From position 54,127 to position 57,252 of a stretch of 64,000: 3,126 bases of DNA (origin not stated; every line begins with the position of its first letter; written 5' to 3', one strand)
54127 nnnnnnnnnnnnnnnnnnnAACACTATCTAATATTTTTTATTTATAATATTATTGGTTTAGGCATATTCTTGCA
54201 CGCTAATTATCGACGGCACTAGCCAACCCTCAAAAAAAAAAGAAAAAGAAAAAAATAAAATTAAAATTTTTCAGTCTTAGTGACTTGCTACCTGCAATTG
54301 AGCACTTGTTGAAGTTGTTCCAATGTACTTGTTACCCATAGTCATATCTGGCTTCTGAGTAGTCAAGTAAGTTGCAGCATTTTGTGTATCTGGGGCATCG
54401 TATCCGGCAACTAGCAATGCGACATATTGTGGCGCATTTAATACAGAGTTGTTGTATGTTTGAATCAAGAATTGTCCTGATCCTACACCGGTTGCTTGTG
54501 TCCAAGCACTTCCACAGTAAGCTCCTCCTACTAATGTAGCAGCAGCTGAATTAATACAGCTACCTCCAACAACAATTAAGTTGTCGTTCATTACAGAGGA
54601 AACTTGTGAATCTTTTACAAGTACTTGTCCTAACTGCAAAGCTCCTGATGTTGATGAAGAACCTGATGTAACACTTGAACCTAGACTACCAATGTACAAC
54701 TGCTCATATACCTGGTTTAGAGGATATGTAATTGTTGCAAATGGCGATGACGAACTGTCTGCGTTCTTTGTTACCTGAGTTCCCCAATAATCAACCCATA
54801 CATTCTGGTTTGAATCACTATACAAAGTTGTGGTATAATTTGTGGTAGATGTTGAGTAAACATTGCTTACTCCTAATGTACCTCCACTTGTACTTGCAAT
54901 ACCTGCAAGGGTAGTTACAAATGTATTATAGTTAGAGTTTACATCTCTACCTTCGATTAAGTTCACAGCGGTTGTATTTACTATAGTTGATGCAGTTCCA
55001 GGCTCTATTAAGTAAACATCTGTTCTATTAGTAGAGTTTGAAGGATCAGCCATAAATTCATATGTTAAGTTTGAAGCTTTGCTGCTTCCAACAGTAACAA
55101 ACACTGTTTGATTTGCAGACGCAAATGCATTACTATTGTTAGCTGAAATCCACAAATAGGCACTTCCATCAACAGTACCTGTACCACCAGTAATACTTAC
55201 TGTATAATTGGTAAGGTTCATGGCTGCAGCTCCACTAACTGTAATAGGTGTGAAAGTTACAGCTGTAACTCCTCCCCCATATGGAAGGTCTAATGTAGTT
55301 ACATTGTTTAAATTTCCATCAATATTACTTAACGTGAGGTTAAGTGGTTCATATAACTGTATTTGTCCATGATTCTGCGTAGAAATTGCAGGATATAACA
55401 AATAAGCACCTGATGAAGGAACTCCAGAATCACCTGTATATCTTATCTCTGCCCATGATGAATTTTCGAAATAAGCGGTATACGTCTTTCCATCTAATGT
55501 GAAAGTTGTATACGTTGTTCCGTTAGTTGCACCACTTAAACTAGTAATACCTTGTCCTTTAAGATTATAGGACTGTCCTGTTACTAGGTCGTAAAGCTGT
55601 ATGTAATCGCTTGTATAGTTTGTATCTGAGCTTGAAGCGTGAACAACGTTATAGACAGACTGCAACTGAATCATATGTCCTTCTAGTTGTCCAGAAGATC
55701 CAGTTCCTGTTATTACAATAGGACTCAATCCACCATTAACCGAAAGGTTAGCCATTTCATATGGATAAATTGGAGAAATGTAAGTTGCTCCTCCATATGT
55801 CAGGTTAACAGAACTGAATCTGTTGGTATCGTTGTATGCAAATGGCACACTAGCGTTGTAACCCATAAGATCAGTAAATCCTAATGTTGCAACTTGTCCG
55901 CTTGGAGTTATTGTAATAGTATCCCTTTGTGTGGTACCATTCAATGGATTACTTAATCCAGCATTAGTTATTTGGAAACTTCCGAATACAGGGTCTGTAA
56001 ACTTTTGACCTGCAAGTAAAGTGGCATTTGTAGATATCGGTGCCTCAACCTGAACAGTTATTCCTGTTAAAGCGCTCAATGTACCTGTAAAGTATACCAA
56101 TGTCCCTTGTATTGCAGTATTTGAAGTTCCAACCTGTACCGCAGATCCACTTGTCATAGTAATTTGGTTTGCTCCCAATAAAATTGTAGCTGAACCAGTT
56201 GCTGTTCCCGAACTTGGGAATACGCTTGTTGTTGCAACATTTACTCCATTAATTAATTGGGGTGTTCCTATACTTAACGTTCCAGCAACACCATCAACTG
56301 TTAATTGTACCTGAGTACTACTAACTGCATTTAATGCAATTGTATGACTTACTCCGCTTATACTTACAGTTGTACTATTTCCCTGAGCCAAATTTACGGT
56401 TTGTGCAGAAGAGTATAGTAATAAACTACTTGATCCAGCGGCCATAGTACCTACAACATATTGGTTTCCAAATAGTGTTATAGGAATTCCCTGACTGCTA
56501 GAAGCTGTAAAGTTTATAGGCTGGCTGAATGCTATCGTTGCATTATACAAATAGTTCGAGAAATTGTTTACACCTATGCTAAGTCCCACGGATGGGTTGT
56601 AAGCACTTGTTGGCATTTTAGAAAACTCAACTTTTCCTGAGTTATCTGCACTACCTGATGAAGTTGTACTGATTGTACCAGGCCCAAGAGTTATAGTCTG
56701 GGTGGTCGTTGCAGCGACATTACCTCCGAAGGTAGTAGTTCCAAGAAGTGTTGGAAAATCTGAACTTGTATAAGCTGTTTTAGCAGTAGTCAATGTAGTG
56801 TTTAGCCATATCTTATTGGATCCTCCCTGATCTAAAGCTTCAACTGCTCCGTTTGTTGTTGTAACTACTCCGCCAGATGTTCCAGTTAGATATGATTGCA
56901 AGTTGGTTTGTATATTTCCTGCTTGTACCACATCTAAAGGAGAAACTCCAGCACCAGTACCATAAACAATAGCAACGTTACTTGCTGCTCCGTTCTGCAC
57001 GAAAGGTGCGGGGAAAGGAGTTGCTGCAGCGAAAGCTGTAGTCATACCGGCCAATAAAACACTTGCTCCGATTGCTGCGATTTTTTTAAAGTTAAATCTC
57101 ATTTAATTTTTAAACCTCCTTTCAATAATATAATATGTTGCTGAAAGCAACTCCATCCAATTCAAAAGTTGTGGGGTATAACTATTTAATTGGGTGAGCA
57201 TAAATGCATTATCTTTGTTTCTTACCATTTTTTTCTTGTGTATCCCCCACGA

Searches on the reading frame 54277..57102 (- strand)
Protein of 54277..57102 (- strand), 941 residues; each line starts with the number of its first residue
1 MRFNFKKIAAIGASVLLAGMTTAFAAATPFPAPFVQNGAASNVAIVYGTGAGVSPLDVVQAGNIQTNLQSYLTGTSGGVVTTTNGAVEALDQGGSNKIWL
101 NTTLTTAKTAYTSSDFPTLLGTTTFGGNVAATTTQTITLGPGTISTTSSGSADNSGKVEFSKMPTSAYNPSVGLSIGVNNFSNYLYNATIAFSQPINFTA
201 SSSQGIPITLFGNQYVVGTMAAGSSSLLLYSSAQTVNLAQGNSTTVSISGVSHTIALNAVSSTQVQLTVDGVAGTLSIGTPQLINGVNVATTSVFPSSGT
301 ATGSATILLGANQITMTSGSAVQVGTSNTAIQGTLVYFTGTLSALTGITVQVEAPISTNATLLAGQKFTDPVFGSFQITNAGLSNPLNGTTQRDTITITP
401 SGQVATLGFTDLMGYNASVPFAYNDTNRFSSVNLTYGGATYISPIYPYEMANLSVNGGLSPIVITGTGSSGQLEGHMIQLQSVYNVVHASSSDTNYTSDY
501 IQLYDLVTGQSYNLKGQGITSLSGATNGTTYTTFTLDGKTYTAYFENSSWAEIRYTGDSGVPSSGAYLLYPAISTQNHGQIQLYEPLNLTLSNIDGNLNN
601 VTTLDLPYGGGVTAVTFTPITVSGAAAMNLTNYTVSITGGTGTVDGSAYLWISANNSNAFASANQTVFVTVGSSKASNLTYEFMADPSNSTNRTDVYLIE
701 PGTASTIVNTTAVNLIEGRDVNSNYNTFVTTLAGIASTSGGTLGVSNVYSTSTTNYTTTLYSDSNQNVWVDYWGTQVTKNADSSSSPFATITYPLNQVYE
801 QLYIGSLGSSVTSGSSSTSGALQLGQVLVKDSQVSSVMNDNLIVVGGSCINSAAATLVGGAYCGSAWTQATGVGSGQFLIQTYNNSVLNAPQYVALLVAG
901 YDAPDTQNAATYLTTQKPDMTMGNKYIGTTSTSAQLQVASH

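Call 3: search_protein_families(library=ncbifam, proteins=[window:54277-57102:-], max_evalue=1)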
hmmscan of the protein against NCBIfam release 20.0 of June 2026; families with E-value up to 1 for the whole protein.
window:54277-57102:- (941 aa): 0 families

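Call 4: search_protein_families(library=pfam, proteins=[window:54277-57102:-], max_evalue=1)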
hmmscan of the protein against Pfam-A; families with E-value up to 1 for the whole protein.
window:54277-57102:- (941 aa): 0 families

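Call 48: search_solved_structures(query=window:54277-57102:-, max_evalue=1)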
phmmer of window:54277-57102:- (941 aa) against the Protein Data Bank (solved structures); distinct sequences matched with E-value up to 1: 0.
